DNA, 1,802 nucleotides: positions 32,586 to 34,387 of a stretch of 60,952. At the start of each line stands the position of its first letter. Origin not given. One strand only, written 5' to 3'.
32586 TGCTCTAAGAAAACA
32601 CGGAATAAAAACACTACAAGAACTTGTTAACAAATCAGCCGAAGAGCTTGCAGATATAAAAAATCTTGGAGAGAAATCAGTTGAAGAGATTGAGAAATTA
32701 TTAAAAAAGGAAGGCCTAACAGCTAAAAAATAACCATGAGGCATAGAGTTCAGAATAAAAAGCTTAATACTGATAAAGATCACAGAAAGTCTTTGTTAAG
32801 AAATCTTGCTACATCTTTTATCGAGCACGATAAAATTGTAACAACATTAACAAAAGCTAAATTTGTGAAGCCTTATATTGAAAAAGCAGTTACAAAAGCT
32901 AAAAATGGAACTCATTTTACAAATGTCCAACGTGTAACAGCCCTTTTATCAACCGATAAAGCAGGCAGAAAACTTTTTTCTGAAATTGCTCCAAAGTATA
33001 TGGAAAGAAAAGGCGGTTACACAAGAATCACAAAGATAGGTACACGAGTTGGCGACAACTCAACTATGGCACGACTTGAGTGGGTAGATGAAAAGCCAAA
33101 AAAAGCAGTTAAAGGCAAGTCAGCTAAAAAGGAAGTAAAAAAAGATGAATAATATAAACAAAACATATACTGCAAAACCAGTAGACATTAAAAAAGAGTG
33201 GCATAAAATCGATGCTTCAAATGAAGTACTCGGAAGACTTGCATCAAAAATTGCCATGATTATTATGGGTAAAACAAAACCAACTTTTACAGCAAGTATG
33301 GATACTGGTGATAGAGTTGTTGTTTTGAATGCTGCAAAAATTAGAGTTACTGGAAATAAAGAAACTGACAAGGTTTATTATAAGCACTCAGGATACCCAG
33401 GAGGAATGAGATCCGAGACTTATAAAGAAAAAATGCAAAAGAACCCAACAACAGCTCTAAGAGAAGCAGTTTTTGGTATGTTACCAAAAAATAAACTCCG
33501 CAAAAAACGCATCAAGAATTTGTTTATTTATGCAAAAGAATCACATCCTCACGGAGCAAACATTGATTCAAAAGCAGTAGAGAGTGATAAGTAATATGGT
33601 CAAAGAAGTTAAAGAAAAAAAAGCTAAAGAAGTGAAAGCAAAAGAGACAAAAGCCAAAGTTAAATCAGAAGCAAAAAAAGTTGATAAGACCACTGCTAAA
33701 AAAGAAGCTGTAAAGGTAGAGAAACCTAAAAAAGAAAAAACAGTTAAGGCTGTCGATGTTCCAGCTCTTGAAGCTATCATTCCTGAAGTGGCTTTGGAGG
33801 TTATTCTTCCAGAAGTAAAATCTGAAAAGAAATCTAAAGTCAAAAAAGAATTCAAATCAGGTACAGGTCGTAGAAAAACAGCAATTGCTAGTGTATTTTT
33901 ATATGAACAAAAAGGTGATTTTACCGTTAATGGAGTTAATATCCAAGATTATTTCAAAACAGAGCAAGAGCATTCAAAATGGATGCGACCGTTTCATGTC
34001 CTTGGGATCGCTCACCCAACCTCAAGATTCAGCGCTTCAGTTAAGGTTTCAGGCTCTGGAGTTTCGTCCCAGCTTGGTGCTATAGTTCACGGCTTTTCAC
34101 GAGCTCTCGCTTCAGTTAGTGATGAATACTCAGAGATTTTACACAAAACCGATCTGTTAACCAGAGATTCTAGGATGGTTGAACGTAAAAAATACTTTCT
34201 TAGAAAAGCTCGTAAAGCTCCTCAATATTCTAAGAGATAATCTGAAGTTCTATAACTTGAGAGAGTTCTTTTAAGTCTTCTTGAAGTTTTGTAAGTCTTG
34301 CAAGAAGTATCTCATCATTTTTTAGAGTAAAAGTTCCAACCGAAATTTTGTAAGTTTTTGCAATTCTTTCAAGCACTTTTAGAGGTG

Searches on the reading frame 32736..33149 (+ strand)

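Call 45: search_protein_families(library=pfam, proteins=[window:32736-33149:+], max_evalue=0.001)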
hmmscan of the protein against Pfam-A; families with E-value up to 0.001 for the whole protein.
window:32736-33149:+ (138 aa): 1 family
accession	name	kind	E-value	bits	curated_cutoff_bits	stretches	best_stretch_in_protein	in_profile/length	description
PF01196.24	Ribosomal_L17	-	1.2e-30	106.6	27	1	20-117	1-97/97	Ribosomal protein L17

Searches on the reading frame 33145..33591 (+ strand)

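Call 45: search_protein_families(library=pfam, proteins=[window:33145-33591:+], max_evalue=0.001)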
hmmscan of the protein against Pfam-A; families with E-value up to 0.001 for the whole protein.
window:33145-33591:+ (149 aa): 1 family
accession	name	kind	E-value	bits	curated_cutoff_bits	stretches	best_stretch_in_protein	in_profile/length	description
PF00572.24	Ribosomal_L13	-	4.8e-47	159.4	23.8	1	17-135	1-119/119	Ribosomal protein L13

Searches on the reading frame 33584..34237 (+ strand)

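Call 45: search_protein_families(library=pfam, proteins=[window:33584-34237:+], max_evalue=0.001)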
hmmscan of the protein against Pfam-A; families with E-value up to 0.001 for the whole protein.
window:33584-34237:+ (218 aa): 1 family
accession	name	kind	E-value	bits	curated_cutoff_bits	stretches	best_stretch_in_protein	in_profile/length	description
PF00380.25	Ribosomal_S9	-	3.7e-37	127.9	22.5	1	95-218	1-121/121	Ribosomal protein S9/S16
